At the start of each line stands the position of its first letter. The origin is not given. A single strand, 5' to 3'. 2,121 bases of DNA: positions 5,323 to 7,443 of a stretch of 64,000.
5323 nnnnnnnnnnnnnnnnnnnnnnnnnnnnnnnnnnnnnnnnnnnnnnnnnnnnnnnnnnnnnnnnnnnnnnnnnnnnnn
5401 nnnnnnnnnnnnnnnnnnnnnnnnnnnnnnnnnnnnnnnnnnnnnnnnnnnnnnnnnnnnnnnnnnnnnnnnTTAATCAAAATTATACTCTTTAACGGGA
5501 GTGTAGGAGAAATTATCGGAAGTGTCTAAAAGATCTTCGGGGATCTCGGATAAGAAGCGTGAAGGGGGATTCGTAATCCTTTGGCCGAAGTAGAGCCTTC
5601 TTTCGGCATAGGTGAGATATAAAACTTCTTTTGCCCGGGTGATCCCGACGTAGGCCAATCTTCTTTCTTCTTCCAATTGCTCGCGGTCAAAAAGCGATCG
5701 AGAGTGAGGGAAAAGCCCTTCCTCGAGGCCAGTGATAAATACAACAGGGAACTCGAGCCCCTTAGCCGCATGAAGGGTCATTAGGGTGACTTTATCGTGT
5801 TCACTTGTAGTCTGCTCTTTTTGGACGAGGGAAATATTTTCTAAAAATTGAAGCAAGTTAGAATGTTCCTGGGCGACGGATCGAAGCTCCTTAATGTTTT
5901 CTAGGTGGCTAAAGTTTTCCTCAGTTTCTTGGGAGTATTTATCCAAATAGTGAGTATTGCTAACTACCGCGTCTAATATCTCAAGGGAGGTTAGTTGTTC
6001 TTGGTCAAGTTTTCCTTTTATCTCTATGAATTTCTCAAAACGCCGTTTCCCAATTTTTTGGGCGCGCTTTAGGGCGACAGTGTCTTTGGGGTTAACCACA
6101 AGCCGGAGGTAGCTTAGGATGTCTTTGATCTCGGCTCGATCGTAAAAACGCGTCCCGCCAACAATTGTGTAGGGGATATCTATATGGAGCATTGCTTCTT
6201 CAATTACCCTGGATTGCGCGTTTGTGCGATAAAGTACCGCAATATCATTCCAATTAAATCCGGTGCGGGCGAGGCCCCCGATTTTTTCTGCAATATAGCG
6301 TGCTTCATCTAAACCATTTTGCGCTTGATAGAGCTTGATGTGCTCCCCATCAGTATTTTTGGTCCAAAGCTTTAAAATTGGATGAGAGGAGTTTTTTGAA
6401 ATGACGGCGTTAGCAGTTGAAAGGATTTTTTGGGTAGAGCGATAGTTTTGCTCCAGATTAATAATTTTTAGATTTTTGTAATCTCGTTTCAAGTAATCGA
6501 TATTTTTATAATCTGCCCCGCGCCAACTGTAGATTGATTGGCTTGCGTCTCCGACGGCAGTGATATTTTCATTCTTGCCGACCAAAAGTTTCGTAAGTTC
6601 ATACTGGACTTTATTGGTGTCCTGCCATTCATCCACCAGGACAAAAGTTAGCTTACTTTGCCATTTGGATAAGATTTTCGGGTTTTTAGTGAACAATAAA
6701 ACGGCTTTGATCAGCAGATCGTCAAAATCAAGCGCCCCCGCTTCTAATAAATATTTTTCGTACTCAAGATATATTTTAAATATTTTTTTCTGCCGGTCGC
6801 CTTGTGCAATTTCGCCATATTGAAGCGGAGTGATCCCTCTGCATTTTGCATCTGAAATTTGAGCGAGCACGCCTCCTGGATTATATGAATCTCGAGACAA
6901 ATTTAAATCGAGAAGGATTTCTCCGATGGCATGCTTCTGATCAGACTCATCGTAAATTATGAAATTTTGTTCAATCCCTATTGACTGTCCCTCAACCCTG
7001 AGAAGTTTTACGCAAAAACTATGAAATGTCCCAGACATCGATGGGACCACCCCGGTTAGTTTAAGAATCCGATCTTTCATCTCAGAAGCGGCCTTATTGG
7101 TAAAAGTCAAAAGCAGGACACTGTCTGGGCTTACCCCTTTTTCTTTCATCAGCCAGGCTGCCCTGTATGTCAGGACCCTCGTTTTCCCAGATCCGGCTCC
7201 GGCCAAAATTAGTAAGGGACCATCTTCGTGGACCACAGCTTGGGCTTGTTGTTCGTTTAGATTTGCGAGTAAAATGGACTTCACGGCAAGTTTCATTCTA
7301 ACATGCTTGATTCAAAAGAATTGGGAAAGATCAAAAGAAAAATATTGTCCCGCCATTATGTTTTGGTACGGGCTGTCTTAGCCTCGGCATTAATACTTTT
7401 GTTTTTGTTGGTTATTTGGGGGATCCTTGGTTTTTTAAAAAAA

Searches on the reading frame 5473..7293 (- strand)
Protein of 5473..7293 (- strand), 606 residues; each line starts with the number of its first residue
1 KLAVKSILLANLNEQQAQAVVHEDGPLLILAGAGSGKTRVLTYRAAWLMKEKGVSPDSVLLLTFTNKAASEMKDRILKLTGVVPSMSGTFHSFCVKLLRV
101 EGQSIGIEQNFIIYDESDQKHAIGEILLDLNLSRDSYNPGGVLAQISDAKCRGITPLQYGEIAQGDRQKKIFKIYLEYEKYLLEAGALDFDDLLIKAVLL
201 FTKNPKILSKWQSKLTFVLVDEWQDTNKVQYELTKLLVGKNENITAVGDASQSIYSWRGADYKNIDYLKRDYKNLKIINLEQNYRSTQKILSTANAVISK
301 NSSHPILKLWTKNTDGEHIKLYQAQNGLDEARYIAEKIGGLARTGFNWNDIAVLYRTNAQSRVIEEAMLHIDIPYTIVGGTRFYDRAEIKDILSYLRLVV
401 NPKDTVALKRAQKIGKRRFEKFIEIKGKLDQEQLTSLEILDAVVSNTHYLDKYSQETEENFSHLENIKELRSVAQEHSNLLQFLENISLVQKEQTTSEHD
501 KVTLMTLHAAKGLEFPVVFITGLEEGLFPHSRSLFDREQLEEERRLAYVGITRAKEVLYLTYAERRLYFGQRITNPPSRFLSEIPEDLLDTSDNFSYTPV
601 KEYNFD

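Call 7: search_protein_families(library=ncbifam, proteins=[window:5473-7293:-], max_evalue=1e-10)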
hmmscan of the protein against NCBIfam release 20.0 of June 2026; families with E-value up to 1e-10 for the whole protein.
window:5473-7293:- (606 aa): 15 families
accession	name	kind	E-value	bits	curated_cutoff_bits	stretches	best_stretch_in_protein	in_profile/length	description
TIGR01073.1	pcrA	equivalog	2.2e-212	707.4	911.2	2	8-417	1-413/725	DNA helicase PcrA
NF008743.0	PRK11773.1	equivalog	8.3e-177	589.7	965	2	6-415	4-414/720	DNA helicase II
TIGR01075.1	uvrD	equivalog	1.9e-170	568.6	1144.45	2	8-413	1-407/715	DNA helicase II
TIGR01074.1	rep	equivalog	1.8e-165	551.9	951.45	2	12-418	2-411/668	DNA helicase Rep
NF008172.0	PRK10919.1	equivalog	2.3e-131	439.2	1168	2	12-418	3-412/673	DNA helicase Rep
NF008276.0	PRK11054.1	equivalog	1.1e-48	166.3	543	2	10-99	195-284/684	DNA helicase IV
TIGR02785.1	addA_Gpos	equivalog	3.7e-48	164.2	707.65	2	181-300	351-482/1234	helicase-exonuclease AddAB subunit AddA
NF010485.0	PRK13909.1-2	equivalog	2.8e-40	138.4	650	1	171-520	284-629/909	RecB-like helicase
TIGR00609.1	recB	equivalog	6e-39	133.9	696.05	1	179-303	334-460/1175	exodeoxyribonuclease V subunit beta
NF010487.0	PRK13909.1-4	equivalog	1.2e-37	129.7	759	1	184-520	294-629/924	RecB-like helicase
TIGR02784.1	addA_alphas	equivalog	1.2e-36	126.5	860.75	1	177-303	350-498/1138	double-strand break repair helicase AddA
NF041464.1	HelD_BACSU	equivalog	1.6e-20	72.6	419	1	209-373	541-699/779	RNA polymerase recycling motor HelD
NF008128.0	PRK10876.1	equivalog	9.6e-17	59.9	1697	0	183-302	344-465/1181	exodeoxyribonuclease V subunit beta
NF010484.0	PRK13909.1-1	equivalog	2.9e-16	58.5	1074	0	29-79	10-59/945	RecB-like helicase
NF010486.0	PRK13909.1-3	equivalog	3.8e-14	51.7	1109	0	187-300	301-425/921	RecB-like helicase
